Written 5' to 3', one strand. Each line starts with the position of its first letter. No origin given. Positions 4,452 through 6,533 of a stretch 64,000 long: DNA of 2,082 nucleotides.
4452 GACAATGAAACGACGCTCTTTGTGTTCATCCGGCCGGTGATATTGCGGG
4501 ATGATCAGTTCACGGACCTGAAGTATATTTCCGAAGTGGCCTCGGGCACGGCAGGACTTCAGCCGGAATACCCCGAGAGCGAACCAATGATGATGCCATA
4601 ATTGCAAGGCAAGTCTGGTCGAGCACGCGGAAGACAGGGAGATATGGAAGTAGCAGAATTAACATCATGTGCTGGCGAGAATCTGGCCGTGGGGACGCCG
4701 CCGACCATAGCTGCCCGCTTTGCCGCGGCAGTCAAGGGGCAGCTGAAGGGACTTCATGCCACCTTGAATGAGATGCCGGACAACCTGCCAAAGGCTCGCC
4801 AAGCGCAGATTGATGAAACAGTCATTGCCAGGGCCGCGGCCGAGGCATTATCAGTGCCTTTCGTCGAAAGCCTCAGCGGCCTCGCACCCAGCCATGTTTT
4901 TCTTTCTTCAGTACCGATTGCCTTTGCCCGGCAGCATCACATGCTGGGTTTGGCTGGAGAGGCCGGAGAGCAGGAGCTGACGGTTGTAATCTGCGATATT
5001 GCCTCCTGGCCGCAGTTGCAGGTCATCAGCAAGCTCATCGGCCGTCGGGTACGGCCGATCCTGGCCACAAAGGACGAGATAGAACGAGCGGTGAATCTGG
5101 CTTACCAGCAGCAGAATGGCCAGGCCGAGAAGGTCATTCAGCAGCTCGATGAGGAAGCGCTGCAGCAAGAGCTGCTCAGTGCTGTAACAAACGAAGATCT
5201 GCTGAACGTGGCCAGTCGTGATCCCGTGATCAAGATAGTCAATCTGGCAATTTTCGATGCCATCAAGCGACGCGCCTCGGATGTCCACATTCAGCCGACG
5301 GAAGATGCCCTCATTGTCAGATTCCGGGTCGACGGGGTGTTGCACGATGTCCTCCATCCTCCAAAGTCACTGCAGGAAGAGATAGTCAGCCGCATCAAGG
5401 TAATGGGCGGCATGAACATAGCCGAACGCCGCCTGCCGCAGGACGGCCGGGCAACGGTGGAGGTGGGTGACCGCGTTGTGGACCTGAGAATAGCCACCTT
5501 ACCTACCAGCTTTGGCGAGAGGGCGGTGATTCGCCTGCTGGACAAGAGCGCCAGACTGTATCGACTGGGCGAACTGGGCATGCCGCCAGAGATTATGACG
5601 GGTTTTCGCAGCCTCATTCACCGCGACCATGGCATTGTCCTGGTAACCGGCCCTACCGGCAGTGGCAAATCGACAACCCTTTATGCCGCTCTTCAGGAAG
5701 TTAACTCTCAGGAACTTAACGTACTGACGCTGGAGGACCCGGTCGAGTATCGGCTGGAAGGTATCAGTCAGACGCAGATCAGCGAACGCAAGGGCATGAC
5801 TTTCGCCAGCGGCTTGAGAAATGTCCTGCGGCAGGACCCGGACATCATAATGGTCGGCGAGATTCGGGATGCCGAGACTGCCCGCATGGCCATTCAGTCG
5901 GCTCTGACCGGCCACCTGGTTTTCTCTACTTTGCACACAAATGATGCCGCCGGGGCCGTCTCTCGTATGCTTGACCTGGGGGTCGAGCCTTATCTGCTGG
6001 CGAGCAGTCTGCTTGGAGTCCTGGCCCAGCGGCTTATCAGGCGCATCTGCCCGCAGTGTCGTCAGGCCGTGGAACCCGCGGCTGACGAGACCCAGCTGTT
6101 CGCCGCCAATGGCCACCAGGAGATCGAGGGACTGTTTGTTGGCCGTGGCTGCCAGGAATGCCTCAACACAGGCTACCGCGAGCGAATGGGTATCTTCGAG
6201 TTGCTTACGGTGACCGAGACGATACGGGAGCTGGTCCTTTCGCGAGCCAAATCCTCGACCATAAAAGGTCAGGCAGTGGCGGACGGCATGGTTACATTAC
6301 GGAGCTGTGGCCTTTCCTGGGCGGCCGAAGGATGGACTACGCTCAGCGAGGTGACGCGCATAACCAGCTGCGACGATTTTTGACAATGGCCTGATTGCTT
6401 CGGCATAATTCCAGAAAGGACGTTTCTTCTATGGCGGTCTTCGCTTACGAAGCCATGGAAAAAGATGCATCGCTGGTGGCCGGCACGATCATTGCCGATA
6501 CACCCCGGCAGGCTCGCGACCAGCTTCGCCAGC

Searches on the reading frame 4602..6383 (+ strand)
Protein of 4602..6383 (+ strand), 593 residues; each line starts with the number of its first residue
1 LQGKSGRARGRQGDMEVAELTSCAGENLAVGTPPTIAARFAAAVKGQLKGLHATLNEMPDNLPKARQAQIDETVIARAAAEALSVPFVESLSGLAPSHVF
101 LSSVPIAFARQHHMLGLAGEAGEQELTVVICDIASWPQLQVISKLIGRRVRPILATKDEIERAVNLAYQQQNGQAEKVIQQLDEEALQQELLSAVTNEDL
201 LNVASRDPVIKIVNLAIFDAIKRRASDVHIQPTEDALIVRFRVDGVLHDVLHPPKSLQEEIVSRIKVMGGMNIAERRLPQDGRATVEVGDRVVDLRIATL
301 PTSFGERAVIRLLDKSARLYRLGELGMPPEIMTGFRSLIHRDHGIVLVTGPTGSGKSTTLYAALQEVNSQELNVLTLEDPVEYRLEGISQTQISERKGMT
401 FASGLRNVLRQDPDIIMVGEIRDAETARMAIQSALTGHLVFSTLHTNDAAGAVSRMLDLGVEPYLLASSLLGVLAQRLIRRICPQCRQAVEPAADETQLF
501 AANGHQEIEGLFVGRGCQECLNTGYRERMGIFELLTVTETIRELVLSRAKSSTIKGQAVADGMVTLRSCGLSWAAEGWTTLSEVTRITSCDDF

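Call 85: find_homologous_proteins(query=window:4602-6383:+, max_evalue=1e-50)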
Query window:4602-6383:+ (593 aa): 7769 proteins with E <= 1e-50 among 8000 candidates; the best 120 are listed.
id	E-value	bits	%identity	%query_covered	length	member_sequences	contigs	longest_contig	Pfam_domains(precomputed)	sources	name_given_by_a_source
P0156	0.0e+0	1259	100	98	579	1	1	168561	PF05157.21,PF00437.27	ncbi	-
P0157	2.2e-238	811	68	94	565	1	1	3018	PF05157.21,PF00437.27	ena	-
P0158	2.0e-236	804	67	94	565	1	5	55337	PF05157.21,PF00437.27,PF25199.2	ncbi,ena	-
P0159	4.7e-236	803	66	95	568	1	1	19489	PF05157.21,PF00437.27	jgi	-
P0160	7.5e-236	802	66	96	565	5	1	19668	PF05157.21,PF00437.27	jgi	-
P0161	9.9e-234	795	66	94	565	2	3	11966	PF05157.21,PF00437.27,PF25199.2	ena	-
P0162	2.4e-232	791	66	94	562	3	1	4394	PF05157.21,PF00437.27,PF25199.2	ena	-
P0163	4.1e-232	790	68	89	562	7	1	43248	PF05157.21,PF00437.27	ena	-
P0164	6.8e-232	789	66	94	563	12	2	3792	PF05157.21,PF00437.27,PF25199.2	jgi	-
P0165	2.2e-231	787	70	89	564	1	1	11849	PF05157.21,PF00437.27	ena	-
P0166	4.4e-231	786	66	94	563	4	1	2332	PF05157.21,PF00437.27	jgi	-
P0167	5.1e-231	786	68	89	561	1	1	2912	PF05157.21,PF00437.27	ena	-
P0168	5.7e-231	786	68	89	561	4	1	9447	PF05157.21,PF00437.27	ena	-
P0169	1.9e-230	784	67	94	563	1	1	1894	PF05157.21,PF00437.27,PF25199.2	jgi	jgi:general secretion pathway protein E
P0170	4.6e-230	783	65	94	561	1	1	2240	PF05157.21,PF00437.27,PF25199.2,PF13191.13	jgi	-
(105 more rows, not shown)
